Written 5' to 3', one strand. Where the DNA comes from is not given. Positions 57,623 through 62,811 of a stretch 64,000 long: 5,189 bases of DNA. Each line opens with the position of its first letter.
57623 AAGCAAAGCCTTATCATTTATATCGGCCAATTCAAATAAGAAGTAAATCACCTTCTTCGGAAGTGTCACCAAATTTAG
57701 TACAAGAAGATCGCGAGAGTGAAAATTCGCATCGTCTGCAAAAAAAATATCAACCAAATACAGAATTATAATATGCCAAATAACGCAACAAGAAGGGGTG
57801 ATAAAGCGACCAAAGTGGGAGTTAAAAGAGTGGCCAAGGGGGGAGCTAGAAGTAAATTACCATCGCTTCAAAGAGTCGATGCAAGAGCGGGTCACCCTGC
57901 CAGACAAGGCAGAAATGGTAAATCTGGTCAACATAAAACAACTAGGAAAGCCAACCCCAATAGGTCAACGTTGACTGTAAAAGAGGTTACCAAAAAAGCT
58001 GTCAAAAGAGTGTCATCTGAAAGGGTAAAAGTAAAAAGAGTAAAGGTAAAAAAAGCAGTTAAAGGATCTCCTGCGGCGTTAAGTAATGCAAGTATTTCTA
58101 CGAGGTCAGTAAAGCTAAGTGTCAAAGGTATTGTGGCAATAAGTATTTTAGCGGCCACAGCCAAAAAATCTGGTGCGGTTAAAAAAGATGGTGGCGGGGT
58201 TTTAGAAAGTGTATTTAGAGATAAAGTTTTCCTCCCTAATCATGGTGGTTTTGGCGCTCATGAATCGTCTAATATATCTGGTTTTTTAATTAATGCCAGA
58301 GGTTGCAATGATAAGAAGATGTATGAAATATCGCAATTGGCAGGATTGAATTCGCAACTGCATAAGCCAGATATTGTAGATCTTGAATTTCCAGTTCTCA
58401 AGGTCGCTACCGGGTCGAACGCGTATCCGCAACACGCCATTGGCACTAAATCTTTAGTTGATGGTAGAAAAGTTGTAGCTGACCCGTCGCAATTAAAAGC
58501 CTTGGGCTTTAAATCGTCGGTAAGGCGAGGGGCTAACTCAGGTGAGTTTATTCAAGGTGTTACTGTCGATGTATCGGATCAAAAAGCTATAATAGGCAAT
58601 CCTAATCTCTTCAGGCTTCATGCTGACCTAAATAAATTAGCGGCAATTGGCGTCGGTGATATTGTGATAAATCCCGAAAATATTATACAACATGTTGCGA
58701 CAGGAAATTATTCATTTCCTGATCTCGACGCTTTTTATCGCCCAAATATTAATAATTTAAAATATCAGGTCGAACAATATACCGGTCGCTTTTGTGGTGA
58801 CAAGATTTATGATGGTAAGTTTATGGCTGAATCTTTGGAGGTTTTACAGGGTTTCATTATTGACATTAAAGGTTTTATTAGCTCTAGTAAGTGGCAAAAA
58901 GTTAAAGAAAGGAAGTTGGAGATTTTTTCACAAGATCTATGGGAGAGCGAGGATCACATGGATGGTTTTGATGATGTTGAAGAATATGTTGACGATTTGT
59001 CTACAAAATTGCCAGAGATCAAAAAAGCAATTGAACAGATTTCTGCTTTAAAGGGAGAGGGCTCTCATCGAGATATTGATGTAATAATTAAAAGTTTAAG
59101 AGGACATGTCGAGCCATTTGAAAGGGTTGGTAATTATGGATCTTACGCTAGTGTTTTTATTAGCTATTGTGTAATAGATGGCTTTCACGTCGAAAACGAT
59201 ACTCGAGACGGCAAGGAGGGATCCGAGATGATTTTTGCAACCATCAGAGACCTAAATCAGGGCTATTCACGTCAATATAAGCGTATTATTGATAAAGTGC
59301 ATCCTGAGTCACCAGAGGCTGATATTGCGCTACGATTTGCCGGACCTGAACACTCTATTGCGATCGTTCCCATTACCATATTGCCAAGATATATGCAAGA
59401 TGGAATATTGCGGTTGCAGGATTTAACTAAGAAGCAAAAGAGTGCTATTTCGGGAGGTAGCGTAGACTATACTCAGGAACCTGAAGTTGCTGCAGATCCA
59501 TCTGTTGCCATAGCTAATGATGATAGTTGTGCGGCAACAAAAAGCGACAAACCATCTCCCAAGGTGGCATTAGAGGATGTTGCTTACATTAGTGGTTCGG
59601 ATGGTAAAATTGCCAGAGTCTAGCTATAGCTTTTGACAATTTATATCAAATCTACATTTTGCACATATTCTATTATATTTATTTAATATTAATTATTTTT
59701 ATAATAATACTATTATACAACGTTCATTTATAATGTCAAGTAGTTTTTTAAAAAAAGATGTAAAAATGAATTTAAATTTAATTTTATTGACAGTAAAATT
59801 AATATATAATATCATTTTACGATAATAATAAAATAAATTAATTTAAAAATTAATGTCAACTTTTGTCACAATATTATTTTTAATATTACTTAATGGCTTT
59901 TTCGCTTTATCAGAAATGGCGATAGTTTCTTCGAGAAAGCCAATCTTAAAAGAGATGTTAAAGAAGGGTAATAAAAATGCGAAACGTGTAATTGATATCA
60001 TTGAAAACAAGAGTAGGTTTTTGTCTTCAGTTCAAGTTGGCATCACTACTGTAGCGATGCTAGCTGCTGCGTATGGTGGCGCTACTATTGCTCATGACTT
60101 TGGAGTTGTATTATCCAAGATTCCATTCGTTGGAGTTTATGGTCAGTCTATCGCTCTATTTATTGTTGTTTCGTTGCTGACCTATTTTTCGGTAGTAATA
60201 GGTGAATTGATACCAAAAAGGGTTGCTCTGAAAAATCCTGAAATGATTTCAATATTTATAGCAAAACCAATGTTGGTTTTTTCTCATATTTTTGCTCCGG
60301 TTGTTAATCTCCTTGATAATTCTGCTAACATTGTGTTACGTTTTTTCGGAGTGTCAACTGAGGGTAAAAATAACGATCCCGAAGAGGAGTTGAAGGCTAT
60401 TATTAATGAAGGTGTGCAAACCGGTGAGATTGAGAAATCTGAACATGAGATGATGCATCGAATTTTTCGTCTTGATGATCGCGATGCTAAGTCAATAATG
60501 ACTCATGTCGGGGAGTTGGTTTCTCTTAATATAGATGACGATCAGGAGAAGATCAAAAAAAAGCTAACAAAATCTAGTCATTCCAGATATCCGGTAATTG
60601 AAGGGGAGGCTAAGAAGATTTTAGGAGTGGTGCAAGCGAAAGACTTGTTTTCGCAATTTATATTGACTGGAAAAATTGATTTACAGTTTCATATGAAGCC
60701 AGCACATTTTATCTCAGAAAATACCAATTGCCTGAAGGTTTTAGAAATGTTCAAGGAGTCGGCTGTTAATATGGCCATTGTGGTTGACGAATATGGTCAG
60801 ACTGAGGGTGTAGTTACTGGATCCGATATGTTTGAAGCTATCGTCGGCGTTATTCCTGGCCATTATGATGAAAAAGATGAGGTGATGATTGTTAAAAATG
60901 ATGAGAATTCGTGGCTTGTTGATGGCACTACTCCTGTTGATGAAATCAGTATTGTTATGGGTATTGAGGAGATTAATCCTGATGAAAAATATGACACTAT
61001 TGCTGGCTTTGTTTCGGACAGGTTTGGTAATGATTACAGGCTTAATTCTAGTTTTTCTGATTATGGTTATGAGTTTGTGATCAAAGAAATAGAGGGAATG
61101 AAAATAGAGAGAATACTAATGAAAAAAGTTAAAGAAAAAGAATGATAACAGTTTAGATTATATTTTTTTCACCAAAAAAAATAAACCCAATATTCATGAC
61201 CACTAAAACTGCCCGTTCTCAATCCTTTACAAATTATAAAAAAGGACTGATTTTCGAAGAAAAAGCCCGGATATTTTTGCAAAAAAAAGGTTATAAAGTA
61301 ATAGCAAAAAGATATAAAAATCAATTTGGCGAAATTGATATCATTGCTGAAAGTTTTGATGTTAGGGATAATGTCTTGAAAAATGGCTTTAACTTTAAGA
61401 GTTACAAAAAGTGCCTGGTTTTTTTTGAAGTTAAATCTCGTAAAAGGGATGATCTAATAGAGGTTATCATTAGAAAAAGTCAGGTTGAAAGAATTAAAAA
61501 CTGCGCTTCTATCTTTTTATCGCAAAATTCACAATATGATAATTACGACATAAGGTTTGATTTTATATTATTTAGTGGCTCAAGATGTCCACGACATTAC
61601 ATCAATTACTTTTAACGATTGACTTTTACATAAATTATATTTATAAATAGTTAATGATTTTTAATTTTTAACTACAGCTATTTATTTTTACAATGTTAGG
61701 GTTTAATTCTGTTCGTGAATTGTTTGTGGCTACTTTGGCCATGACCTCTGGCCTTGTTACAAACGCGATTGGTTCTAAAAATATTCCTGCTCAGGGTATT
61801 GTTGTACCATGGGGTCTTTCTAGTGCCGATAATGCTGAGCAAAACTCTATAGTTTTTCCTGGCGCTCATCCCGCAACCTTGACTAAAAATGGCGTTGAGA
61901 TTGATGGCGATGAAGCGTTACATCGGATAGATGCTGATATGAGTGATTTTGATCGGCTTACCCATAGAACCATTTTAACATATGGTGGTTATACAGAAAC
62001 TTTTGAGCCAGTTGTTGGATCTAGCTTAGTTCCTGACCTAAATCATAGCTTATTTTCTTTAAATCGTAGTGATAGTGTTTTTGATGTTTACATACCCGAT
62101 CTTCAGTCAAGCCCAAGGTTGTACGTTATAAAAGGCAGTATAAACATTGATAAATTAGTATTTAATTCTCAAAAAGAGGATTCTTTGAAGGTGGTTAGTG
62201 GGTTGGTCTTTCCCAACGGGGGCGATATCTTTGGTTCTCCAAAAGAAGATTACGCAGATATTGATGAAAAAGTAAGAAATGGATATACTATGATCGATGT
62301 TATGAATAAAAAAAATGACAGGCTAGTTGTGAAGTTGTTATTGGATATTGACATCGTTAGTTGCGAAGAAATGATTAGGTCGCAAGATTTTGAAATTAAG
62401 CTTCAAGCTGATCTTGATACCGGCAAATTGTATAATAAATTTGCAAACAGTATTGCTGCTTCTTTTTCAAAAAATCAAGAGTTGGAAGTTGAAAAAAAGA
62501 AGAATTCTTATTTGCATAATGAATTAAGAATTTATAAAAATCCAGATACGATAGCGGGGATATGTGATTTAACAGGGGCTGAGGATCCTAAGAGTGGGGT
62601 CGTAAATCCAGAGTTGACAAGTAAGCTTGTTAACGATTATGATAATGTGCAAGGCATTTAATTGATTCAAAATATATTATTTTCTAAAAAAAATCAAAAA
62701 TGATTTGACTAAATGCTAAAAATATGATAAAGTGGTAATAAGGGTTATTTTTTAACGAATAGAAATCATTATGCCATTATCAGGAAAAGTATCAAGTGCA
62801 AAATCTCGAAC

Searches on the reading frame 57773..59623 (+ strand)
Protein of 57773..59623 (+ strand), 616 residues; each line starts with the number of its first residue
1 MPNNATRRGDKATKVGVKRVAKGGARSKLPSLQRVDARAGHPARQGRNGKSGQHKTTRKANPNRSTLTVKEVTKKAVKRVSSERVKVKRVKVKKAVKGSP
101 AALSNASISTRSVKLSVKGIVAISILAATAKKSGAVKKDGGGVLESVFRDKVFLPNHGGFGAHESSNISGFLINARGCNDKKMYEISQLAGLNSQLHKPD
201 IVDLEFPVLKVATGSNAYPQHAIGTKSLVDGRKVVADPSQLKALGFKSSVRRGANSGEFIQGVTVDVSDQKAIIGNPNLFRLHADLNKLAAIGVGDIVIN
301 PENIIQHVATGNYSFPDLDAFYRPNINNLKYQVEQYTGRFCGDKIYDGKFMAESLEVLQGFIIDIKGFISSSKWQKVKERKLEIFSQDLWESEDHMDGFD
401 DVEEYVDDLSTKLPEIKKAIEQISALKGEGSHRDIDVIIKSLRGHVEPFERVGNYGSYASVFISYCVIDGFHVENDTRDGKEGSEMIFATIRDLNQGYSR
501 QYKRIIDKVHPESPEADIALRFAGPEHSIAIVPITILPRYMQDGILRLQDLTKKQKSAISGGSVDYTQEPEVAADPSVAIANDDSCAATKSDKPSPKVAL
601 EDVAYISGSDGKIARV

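Call 9: search_protein_families(library=pfam, proteins=[window:57773-59623:+], max_evalue=0.01)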
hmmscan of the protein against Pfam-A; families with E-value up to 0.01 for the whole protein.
window:57773-59623:+ (616 aa): 0 families

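Call 13: find_homologous_proteins(query=window:57773-59623:+, max_evalue=0.001)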
Query window:57773-59623:+ (616 aa): 1 proteins with E <= 0.001 among 8000 candidates.
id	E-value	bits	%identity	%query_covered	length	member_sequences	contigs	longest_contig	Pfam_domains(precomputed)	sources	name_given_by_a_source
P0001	0.0e+0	1364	100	100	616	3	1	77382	-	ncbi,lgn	-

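Call 18: find_encoding_contigs(protein=P0005, flank=10000, max_places=3)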
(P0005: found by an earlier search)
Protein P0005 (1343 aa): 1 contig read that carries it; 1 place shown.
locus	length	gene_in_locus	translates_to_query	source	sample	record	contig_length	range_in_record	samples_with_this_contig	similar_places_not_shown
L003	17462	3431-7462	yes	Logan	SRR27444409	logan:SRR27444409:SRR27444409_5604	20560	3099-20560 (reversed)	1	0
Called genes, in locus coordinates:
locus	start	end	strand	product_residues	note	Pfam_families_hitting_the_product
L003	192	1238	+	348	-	PF01118:Semialdhyde_dh, PF02774:Semialdhyde_dhC, PF22698:Semialdhyde_dhC_1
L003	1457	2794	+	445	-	PF10396:TrmE_N, PF12631:MnmE_helical, PF01926:MMR_HSR1, PF02421:FeoB_N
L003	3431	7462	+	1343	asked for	PF12796:Ank_2, PF13637:Ank_4, PF12796:Ank_2, PF13637:Ank_4, PF13637:Ank_4, PF12796:Ank_2, PF12796:Ank_2, PF12796:Ank_2, +10 more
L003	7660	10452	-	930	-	PF02739:5_3_exonuc_N, PF01367:5_3_exonuc, PF00476:DNA_pol_A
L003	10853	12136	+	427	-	-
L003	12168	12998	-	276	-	PF00753:Lactamase_B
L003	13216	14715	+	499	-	-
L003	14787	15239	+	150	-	-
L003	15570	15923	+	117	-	-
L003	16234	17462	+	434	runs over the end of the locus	PF01595:CNNM, PF00571:CBS (weak), PF03471:CorC_HlyC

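Call 23: find_related_loci(query=A2, collection=genome_contigs, flank=6000)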
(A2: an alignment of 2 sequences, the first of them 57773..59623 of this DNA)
Query A2 (616 aa) in genome_contigs; peptide patterns used: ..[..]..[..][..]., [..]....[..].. (x = any residue, [..] = any of these).
166 stretches matched a pattern, but none encodes a relative of the query by tblastn (E <= 1e-3).

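Call 32: search_protein_representatives(alignment_id=A2)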
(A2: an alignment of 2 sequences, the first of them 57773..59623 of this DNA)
Query: 2 sequences, 640 profile positions. Proteins with E-value up to 0.001 (for the whole library): 2; up to 1e-10: 2; up to 1e-30: 2. The best 2 are listed.
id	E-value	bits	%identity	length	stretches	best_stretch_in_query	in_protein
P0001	0.0e+00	1238.6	-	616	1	1-640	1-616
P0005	1.8e-251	852.6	-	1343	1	94-615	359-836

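Call 39: find_encoding_contigs(protein=P0003, flank=10000, max_places=4)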
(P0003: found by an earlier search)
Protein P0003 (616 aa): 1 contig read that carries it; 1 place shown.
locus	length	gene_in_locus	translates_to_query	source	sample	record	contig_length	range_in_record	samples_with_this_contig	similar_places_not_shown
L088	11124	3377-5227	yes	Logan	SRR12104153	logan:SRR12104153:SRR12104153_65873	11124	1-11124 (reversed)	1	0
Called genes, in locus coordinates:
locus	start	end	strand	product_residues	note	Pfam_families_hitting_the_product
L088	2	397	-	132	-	?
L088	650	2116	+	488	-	-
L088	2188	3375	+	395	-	-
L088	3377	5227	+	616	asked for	-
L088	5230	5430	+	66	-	-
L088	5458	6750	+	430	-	PF01595:CNNM, PF00571:CBS (weak), PF03471:CorC_HlyC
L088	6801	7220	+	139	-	PF02021:UPF0102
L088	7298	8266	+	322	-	-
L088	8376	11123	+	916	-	?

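Call 41: search_solved_structures(query=window:57773-59623:+, max_evalue=1)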
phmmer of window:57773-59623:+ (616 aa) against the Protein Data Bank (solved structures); distinct sequences matched with E-value up to 1: 1.
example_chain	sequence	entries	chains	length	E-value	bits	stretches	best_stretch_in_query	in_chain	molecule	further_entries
9t5j_C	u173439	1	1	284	0.01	18.2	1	322-418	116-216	GPN-loop GTPase 3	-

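Call 43: search_protein_families(library=ncbifam, proteins=[window:57773-59623:+], max_evalue=0.1)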
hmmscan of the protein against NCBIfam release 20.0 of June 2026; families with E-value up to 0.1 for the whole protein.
window:57773-59623:+ (616 aa): 0 families

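Call 59: predict_structure(alignment_id=A2)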
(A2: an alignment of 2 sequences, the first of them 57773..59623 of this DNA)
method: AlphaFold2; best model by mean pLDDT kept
length: 616 residues; sequences in the alignment: 2
mean_pLDDT: 37.2   pTM: 0.32
mean pLDDT of the five models: 37.2, 33.7, 31.8, 31.1, 30.5
residues with pLDDT >= 90: 0; 70-90: 20; 50-70: 83; < 50: 513
segments of 3 or more residues with pLDDT < 50: 1-328, 338-344, 371-373, 383-394, 447-501, 514-533, 538-616
pLDDT, mean of each block of 10 residues (from residue 1): 32 30 31 30 33 29 31 31 27 26 26 27 35 33 32 28 28 30 36 31 25 22 23 27 27 25 28 33 40 32 30 27 46 51 54 57 53 49 43 54 69 77 69 64 50 26 36 37 42 43 53 47 43 49 40 37 26 24 25 29 29 31
secondary structure, 60 per line:
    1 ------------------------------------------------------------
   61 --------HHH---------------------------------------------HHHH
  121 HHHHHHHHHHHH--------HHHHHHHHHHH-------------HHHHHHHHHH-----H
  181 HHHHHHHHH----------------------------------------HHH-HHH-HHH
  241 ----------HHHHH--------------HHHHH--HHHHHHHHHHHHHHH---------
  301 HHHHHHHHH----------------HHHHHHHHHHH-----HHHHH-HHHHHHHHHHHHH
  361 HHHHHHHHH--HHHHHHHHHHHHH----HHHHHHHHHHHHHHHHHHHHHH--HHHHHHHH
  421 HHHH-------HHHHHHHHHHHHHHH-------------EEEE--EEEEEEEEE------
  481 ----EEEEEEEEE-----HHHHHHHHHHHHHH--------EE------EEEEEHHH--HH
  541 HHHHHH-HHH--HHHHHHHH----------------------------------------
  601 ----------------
elements in order: H117-132 H141-151 H165-174 H180-189 H251-255 H270-274 H277-291 H301-309 H326-336 H342-346 H348-369 H372-384 H389-410 H413-424 H432-446 E460-463 E466-474 E485-493 H499-512 E529-533 H539-546 H553-560

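Call 60: find_related_loci(query=A2, collection=metagenome_contigs, flank=5000)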
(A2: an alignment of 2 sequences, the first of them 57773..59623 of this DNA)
Query A2 (616 aa) in metagenome_contigs; peptide patterns used: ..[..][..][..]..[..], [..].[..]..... (x = any residue, [..] = any of these).
310 stretches matched a pattern, but none encodes a relative of the query by tblastn (E <= 1e-3).

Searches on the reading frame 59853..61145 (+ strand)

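Call 9: search_protein_families(library=pfam, proteins=[window:59853-61145:+], max_evalue=0.01)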
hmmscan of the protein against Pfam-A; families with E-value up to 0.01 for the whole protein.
window:59853-61145:+ (430 aa): 3 families
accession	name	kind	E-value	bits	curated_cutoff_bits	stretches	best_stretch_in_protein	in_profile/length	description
PF01595.25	CNNM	-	2.3e-48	164.7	28.4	1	7-197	3-181/181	Cyclin M transmembrane N-terminal domain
PF00571.33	CBS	-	2.9e-14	53.5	24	2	281-331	6-56/57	CBS domain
PF03471.22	CorC_HlyC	-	7e-14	52.1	27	1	348-426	2-80/81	Transporter associated domain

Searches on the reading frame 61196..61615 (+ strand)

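Call 57: search_protein_families(library=pfam, proteins=[window:61196-61615:+], max_evalue=0.001)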
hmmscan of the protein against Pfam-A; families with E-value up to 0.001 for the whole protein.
window:61196-61615:+ (139 aa): 1 family
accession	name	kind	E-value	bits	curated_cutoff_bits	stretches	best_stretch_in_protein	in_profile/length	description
PF02021.23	UPF0102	-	1.1e-16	61.3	23.6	1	21-125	2-79/80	Uncharacterised protein family UPF0102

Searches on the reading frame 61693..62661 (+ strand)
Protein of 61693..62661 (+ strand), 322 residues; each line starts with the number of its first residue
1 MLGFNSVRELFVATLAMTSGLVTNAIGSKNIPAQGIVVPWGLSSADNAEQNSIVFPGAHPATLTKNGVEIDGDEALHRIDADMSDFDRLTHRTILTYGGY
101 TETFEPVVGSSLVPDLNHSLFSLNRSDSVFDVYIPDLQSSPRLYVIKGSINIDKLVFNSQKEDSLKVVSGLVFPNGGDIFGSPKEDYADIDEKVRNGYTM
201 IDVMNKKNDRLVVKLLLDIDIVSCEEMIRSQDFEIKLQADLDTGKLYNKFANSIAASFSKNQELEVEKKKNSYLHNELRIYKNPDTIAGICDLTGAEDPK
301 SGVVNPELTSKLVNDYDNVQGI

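Call 9: search_protein_families(library=pfam, proteins=[window:61693-62661:+], max_evalue=0.01)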
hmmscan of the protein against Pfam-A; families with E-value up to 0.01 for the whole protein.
window:61693-62661:+ (322 aa): 0 families

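Call 27: find_encoding_contigs(protein=window:61693-62661:+, flank=10000, max_places=5)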
Protein window:61693-62661:+ (322 aa): 3 contigs read that carry it; 3 places shown.
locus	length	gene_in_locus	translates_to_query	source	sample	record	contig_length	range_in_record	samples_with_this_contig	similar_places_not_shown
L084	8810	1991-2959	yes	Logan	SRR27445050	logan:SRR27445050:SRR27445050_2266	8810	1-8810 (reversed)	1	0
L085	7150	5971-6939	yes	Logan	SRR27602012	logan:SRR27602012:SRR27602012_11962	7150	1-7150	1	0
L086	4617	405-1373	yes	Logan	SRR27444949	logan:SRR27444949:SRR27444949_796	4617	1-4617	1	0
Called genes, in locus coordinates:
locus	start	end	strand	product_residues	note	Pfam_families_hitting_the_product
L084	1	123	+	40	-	?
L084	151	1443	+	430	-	PF01595:CNNM, PF00571:CBS (weak), PF03471:CorC_HlyC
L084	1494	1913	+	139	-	PF02021:UPF0102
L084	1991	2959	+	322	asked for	-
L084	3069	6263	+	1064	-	-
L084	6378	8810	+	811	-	?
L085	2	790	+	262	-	?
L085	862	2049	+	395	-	-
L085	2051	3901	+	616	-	-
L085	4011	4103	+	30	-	-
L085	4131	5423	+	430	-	PF01595:CNNM, PF00571:CBS (weak), PF03471:CorC_HlyC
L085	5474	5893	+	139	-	PF02021:UPF0102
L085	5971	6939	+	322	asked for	-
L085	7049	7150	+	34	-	?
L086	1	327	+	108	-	?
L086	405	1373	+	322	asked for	-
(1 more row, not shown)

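Call 33: find_homologous_proteins(query=L084:3069-5018:+, max_evalue=0.001)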
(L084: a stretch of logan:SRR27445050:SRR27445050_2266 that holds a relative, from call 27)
Query L084:3069-5018:+ (650 aa): 1 proteins with E <= 0.001 among 8000 candidates.
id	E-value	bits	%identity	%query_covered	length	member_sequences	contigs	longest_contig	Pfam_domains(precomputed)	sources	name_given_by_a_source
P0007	0.0e+0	1419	100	100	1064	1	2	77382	-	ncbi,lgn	-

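Call 34: find_encoding_contigs(protein=P0007, flank=10000, max_places=6)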
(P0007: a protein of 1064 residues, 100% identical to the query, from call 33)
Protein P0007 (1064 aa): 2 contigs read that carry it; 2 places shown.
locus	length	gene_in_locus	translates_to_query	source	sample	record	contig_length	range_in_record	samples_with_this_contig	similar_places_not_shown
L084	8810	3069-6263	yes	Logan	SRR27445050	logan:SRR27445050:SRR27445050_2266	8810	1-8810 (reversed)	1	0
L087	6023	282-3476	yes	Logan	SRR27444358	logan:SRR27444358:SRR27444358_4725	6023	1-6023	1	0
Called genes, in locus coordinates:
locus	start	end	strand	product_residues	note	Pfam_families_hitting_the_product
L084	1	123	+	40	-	?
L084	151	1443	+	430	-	PF01595:CNNM, PF00571:CBS (weak), PF03471:CorC_HlyC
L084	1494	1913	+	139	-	PF02021:UPF0102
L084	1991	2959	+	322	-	-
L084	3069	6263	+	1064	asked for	-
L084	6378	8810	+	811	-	?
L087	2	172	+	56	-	?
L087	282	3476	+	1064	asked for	-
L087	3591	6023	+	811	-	?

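Call 42: search_solved_structures(query=L084:3069-5018:+, max_evalue=1)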
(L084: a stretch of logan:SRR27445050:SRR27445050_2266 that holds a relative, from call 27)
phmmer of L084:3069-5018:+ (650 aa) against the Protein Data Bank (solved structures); distinct sequences matched with E-value up to 1: 0.

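Call 43: search_protein_families(library=ncbifam, proteins=[L084:3069-6263:+, L084:6378-8810:+, window:61693-62661:+], max_evalue=0.1)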
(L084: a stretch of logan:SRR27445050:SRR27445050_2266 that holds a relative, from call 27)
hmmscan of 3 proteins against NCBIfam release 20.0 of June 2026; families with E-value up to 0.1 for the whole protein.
L084:3069-6263:+ (1064 aa): 0 families

L084:6378-8810:+ (811 aa): 0 families

window:61693-62661:+ (322 aa): 1 family
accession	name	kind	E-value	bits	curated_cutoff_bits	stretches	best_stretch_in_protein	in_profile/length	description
NF001988.0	PRK00783.1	equivalog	0.065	12.9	153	1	214-271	119-173/266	DNA-directed RNA polymerase subunit D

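Call 47: search_protein_families(library=pfam, proteins=[L084:3069-3491:+, L084:6378-6719:+, L084:5700-6263:+], max_evalue=10)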
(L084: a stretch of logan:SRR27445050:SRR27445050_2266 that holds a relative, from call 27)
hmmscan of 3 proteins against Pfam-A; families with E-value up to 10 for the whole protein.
L084:3069-3491:+ (141 aa): 1 family
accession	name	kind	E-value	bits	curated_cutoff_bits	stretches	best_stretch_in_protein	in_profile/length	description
PF09849.14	DUF2076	-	0.8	10.1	38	1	52-130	96-163/265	Uncharacterized protein conserved in bacteria (DUF2076)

L084:6378-6719:+ (114 aa): 1 family
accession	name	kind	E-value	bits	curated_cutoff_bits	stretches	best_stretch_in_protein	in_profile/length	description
PF15578.11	DUF4662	-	5.7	7.1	27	1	5-34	125-155/269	Domain of unknown function (DUF4662)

L084:5700-6263:+ (187 aa): 0 families

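Call 54: find_homologous_proteins(query=A3, max_evalue=0.01)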
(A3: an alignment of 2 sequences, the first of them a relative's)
Query A3 (2 sequences) (650 aa, profile of the alignment): 1 proteins with E <= 0.01 among 8000 candidates.
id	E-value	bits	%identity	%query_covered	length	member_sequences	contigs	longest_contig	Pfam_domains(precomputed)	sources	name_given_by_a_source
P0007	0.0e+0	1218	100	100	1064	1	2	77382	-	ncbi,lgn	-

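Call 61: find_related_loci(query=A3, collection=metagenome_contigs, flank=5000)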
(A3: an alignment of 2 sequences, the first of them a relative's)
Query A3 (650 aa) in metagenome_contigs; peptide patterns used: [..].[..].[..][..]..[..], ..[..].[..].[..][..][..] (x = any residue, [..] = any of these).
261 stretches matched a pattern, but none encodes a relative of the query by tblastn (E <= 1e-3).
